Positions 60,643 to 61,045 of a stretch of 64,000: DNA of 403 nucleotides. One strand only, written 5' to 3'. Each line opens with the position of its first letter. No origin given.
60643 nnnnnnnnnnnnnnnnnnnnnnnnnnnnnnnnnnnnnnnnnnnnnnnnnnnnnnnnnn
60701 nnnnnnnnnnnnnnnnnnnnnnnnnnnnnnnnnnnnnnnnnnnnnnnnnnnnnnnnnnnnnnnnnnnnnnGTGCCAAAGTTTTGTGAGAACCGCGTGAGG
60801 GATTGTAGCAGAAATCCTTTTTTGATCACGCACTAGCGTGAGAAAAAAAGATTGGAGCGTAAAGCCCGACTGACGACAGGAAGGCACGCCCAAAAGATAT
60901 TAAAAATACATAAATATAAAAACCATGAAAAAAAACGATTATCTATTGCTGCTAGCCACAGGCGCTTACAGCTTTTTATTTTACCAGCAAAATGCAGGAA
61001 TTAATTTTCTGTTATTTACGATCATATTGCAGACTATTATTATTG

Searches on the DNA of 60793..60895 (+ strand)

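Call 33: build_rna_model(alignment_id=A3, structure=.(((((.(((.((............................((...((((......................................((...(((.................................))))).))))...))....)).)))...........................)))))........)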
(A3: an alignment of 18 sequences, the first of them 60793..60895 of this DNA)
Model R1 built from alignment A3 (18 sequences, 194 columns); structure: as given.
model positions 96; base pairs 21; branch points 0; effective number of sequences 1.94; information 0.596 bits per position. Calibrated on 0.2 Mb of random sequence (short: E-values are rough).
structure used (alignment columns):
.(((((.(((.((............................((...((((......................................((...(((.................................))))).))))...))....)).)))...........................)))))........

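Call 34: search_with_rna_model(model_id=R1, sources=[window, L001, L002, L003, L004, L005, L006, L007, L008, L009, L010, L011, L012, L013, L014, L015, L016, L017, L018, L019, L020, L021, L022, L023, L024, L025, L026, L027, L028, L029, L030, L031, L032, L033, L034, L035, L036, L037, L038, L039, L040, L041, L042, L043, L044, L045, L046, L047, L048, L049, L050, L051, L052, L053, L054, L055, L056, L057, L058, L059, L060, L061, L062, L063, L064, L065, L066, L067, L068, L069, L070, L071, L072, L073, L074, L075, L076, L077, L078, L079, L080], max_evalue=1)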
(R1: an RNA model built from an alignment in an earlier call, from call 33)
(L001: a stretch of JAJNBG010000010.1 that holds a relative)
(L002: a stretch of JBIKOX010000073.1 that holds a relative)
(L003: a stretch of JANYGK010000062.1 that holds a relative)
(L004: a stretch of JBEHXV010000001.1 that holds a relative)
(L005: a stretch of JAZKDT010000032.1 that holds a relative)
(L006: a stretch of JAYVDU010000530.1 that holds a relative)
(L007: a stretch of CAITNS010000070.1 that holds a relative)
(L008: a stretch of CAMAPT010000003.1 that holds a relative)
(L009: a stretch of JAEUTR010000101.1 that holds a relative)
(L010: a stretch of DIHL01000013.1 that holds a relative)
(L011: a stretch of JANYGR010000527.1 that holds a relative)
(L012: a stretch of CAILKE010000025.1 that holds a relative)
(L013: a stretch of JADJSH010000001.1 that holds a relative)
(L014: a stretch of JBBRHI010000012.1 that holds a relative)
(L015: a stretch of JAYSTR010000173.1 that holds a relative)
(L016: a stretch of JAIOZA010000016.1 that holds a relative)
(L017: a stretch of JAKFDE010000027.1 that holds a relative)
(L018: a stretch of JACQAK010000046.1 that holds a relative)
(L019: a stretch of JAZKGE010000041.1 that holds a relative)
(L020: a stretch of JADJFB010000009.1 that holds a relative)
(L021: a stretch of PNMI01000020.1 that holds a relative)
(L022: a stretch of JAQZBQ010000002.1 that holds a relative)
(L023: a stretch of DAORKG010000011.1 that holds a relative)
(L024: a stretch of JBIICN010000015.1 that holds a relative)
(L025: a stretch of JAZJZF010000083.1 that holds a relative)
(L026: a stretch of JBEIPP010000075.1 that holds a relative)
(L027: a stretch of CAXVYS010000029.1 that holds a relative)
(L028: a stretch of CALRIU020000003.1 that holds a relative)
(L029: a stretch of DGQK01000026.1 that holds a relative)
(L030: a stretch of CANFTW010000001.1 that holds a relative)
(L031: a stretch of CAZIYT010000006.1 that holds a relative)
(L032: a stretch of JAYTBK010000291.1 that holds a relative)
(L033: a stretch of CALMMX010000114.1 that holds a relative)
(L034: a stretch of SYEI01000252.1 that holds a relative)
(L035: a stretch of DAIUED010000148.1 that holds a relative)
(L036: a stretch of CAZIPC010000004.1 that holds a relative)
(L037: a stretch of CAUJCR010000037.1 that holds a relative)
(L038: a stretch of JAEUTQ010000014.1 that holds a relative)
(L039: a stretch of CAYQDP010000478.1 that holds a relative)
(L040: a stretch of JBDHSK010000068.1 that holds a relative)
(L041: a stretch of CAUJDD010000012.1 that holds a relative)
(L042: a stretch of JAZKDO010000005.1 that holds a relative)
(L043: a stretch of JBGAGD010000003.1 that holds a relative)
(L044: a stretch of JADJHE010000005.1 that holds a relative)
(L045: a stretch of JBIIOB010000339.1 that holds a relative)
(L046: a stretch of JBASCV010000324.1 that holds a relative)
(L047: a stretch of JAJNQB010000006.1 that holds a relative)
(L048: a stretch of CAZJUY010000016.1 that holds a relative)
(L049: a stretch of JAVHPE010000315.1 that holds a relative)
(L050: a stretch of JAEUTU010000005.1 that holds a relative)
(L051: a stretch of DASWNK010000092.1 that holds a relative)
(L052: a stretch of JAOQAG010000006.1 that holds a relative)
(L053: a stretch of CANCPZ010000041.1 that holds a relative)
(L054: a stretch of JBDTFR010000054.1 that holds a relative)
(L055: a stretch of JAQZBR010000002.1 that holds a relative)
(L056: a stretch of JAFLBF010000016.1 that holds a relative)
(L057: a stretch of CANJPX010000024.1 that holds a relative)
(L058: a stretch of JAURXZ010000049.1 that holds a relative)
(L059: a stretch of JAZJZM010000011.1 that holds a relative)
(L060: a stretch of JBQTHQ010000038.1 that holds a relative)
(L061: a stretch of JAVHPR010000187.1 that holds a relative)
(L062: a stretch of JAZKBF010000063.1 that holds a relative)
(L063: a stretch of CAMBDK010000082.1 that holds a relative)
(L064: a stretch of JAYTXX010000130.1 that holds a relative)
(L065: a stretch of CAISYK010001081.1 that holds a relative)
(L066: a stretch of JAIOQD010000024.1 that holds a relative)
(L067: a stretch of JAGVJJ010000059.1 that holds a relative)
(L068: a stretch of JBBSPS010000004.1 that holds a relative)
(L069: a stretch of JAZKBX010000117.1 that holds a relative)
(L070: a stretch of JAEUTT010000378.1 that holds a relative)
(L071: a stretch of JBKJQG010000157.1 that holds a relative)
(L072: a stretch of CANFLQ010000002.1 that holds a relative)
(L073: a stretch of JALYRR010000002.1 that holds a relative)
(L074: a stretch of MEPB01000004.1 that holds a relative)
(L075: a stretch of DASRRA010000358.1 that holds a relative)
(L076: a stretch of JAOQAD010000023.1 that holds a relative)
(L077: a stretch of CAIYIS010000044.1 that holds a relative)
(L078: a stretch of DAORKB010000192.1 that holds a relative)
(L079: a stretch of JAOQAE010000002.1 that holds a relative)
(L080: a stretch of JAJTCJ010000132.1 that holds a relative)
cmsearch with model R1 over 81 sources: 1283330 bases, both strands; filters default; matches with E-value up to 1: 22.
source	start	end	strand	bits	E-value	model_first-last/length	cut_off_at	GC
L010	6706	6800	-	90.4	3.4e-16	1-96/96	no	0.51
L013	3705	3799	-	90.4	3.5e-16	1-96/96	no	0.51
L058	8843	8934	+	88.2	1.1e-15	1-96/96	no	0.41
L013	10885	10975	+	87.7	1.3e-15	1-96/96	no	0.51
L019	4953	5046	-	86.4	2.7e-15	1-96/96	no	0.55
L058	12773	12869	-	86.3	2.7e-15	1-96/96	no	0.42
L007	2234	2328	+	84.6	6.5e-15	1-96/96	no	0.54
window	60792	60894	+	83.5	1.1e-14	1-96/96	no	0.5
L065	601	695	+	82.7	1.7e-14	1-96/96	no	0.44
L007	2131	2216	-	82.4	2e-14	1-96/96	no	0.53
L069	3906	4011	+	80.5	5.2e-14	1-96/96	no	0.48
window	58477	58567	-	76.3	4.1e-13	1-96/96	no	0.52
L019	10428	10515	-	75.5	6.3e-13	1-96/96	no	0.61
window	2893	3002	-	74.4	1.1e-12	1-96/96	no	0.55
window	3012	3110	+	72.5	2.9e-12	1-96/96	no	0.51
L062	8808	8935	+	71.7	4.3e-12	1-96/96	no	0.47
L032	7030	7137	-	71.4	5e-12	1-96/96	no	0.44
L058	220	340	+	63.1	3.3e-10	1-96/96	no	0.45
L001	6670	6769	-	55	2e-08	1-96/96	no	0.36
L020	7474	7559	-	30.1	0.0054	1-96/96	no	0.52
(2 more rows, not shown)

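Call 53: search_with_rna_model(model_id=R1, sources=[L083, L084, L085, L086, L087, L088, L089, L090, L091, L092, L093, L094, L095, L096, L097, L098, L099, L100, L101, L102, L103, L104, L105, L106, L107, L108, L109, L110, L111, L112, L113, L114, L115, L116, L117, L118, L119, L120, L121, L122, L123, L124, L125, L126, L127, L128, L129, L130, L131, L132, L133, L134, L135, L136, L137, L138, L139, L140, L141, L142, L143, L144, L145, L146, L147, L148, L149, L150, L151, L152, L153, L154, L155, L156, L157, L158, L159, L160, L161, L162], max_evalue=0.01)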
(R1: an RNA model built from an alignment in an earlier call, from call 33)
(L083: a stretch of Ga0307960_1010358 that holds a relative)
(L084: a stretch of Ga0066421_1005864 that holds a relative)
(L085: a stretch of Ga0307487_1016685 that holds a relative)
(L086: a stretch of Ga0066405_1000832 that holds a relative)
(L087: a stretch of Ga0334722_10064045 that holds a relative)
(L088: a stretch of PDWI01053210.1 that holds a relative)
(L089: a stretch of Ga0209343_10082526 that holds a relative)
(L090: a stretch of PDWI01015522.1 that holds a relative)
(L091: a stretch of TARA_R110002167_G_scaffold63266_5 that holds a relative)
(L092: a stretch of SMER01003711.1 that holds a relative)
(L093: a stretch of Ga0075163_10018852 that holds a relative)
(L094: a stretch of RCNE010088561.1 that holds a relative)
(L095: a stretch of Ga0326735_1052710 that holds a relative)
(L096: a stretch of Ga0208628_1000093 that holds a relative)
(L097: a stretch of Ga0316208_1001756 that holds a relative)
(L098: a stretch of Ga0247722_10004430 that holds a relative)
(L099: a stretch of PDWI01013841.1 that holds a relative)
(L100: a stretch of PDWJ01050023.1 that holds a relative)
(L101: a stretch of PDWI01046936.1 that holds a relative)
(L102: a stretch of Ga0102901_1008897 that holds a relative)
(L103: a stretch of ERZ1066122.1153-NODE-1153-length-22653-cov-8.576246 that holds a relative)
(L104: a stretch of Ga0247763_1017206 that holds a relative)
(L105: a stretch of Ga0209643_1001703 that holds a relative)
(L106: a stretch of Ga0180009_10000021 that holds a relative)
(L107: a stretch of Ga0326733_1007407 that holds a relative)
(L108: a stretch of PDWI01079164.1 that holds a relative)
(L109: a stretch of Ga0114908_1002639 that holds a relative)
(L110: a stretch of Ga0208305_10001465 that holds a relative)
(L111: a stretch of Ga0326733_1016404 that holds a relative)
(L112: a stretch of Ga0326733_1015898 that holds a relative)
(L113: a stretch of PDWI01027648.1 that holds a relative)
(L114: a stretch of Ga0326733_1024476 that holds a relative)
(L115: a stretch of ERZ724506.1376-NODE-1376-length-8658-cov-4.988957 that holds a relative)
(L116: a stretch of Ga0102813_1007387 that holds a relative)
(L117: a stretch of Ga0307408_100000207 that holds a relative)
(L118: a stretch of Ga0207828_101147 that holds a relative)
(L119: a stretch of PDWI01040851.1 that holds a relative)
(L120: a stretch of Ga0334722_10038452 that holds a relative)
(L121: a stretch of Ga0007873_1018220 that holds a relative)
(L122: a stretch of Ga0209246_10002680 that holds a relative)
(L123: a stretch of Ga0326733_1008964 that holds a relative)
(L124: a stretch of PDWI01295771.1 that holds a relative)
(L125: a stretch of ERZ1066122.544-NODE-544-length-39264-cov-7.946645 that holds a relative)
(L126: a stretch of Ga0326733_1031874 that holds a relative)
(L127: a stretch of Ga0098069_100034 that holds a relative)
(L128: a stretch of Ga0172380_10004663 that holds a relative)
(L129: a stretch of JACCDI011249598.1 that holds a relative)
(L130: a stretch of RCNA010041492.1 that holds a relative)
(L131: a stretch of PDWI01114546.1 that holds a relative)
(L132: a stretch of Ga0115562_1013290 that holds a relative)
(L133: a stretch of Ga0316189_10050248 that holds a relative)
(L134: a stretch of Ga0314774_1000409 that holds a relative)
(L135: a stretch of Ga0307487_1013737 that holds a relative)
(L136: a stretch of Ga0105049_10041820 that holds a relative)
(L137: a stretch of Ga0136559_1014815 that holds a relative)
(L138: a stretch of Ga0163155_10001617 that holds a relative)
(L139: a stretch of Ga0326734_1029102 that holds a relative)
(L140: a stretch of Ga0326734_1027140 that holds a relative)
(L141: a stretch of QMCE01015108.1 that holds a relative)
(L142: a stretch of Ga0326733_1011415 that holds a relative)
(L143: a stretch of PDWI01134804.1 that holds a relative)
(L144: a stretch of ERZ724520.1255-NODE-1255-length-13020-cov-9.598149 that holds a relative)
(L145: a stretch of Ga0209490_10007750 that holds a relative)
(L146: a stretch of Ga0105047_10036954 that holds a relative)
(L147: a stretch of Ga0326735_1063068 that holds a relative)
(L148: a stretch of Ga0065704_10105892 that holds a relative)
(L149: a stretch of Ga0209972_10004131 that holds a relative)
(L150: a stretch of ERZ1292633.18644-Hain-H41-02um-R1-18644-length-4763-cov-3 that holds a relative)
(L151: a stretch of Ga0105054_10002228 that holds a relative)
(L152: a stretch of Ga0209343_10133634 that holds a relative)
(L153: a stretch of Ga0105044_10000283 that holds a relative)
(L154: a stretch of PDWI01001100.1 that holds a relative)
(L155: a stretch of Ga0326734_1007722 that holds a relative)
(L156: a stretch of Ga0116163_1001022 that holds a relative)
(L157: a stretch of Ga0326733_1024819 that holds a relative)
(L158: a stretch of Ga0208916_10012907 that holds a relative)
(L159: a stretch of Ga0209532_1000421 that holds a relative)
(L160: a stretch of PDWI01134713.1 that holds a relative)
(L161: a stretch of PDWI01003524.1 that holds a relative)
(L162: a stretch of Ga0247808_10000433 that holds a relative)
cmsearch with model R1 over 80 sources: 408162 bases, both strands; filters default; matches with E-value up to 0.01: 87.
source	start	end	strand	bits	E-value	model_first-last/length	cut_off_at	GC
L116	3476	3563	-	87.2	5.7e-16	1-96/96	no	0.36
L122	5328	5420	-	85.9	1.1e-15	1-96/96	no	0.46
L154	12402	12490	+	84.9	1.8e-15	1-96/96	no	0.49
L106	2137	2227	+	84.7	2e-15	1-96/96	no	0.48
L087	1859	1953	-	83.4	3.7e-15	1-96/96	no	0.41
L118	3469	3558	-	83.3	4e-15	1-96/96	no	0.46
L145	7500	7613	-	83.1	4.5e-15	1-96/96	no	0.49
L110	5001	5086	+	82.8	5e-15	1-96/96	no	0.44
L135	2249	2337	-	82.6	5.6e-15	1-96/96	no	0.53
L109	4898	4982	+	81.2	1.2e-14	1-96/96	no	0.52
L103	2818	2905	+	80.7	1.5e-14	1-96/96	no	0.56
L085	1880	1965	+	80.3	1.8e-14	1-96/96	no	0.51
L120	3593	3689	+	80.3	1.8e-14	1-96/96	no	0.43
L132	2195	2284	+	80.3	1.8e-14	1-96/96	no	0.39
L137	1918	2007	-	80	2.1e-14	1-96/96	no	0.46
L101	899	986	+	79.8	2.4e-14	1-96/96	no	0.52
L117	2027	2130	-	79.3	2.9e-14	1-96/96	no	0.52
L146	729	839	-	79.3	3e-14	1-96/96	no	0.47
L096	446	547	+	79.3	3e-14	1-96/96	no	0.54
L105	1686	1782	-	78.9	3.7e-14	1-96/96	no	0.48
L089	1026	1119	+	78.7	4e-14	1-96/96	no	0.43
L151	8817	8904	+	78.6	4.2e-14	1-96/96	no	0.44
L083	4368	4454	+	78.6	4.2e-14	1-96/96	no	0.48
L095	798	906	-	78.6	4.2e-14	1-96/96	no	0.47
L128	1097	1184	-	78.4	4.8e-14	1-96/96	no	0.5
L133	2454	2541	+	78.3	5e-14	1-96/96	no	0.43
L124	1194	1280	-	77.4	7.8e-14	1-96/96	no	0.49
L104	1507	1595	-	76.9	1e-13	1-96/96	no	0.46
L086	505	604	+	76.9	1e-13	1-96/96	no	0.54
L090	7788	7875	-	76.8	1e-13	1-96/96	no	0.53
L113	5981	6068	+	76.8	1e-13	1-96/96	no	0.53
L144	2028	2142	-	76.2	1.4e-13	1-96/96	no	0.56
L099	334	421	+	76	1.6e-13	1-96/96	no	0.52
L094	1134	1231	+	75.8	1.7e-13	1-96/96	no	0.51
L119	1008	1094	+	75.8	1.8e-13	1-96/96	no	0.49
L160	2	88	+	75.6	1.9e-13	1-96/96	no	0.49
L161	12258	12346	-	75.3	2.3e-13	1-96/96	no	0.53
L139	361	440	+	75.2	2.3e-13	1-96/96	no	0.46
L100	2095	2181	-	75.1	2.5e-13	1-96/96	no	0.51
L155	1977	2054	-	75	2.6e-13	1-96/96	no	0.5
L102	627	735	-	74.7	3.1e-13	1-96/96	no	0.46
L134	4889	4977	-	74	4.2e-13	1-96/96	no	0.47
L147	92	175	-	74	4.4e-13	1-96/96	no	0.46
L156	4362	4449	+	73.9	4.5e-13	1-96/96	no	0.44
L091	2260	2406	+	73.9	4.5e-13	1-96/96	no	0.35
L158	1142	1219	-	73.7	5e-13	1-96/96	no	0.42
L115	1253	1340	-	73.6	5.3e-13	1-96/96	no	0.57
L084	1065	1153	-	73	6.9e-13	1-96/96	no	0.47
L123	91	174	-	72.9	7.3e-13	1-96/96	no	0.44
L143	277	363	-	72.9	7.4e-13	1-96/96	no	0.53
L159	2810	2898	-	72.7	8.4e-13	1-96/96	no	0.43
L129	3152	3242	+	72.6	8.5e-13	1-96/96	no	0.41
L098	5943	6083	-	71.7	1.4e-12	1-96/96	no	0.43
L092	1397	1490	+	71.4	1.6e-12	1-96/96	no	0.52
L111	411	511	-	70.9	2.1e-12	1-96/96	no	0.46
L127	5772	5950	-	70.1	3.1e-12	1-96/96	no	0.4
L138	1037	1209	-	70.1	3.1e-12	1-96/96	no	0.55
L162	997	1092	+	69.8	3.6e-12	1-96/96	no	0.54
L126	467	547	-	69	5.2e-12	1-96/96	no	0.49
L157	54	164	+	68.4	7.4e-12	1-96/96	no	0.49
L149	2024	2140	-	68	8.8e-12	1-96/96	no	0.52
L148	1955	2034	-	67.6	1.1e-11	1-96/96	no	0.49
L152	884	967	-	67.3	1.2e-11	1-96/96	no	0.45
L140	1482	1583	+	67.1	1.4e-11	1-96/96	no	0.5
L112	1184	1267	-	67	1.4e-11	1-96/96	no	0.44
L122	5462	5572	+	66.8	1.6e-11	1-96/96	no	0.48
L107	681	791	-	66.6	1.8e-11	1-96/96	no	0.49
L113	913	1000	+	65.4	3.2e-11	1-96/96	no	0.51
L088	3234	3317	+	64.2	5.9e-11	1-93/96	3'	0.52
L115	1392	1478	+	63.6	8.2e-11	1-96/96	no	0.44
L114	1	87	+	63.2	1e-10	2-96/96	5'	0.47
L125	3180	3310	+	62.1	1.7e-10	1-96/96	no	0.53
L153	1619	1718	-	60.5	3.9e-10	1-96/96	no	0.43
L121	608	695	-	57.7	1.6e-09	1-96/96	no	0.48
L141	454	555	-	57.4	1.9e-09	3-90/96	no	0.55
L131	1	77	-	57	2.2e-09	1-85/96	3'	0.51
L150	2455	2551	+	56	3.7e-09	1-96/96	no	0.49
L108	2454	2522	+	56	3.8e-09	1-71/96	3'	0.49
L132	1062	1156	-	54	1e-08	1-96/96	no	0.44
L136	2077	2232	-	51.8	3.2e-08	1-96/96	no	0.4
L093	5535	5642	-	48.2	1.9e-07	1-96/96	no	0.54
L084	2233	2306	-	47.9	2.2e-07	16-96/96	5'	0.46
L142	1475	1580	-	47.3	3e-07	1-96/96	no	0.51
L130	697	854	+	45.3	8e-07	1-96/96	no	0.4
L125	2963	3073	-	44.8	1.1e-06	1-96/96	no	0.65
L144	2190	2290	+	39.9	1.2e-05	1-96/96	no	0.49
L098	6630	6730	+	30.4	0.0015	1-77/96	3'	0.54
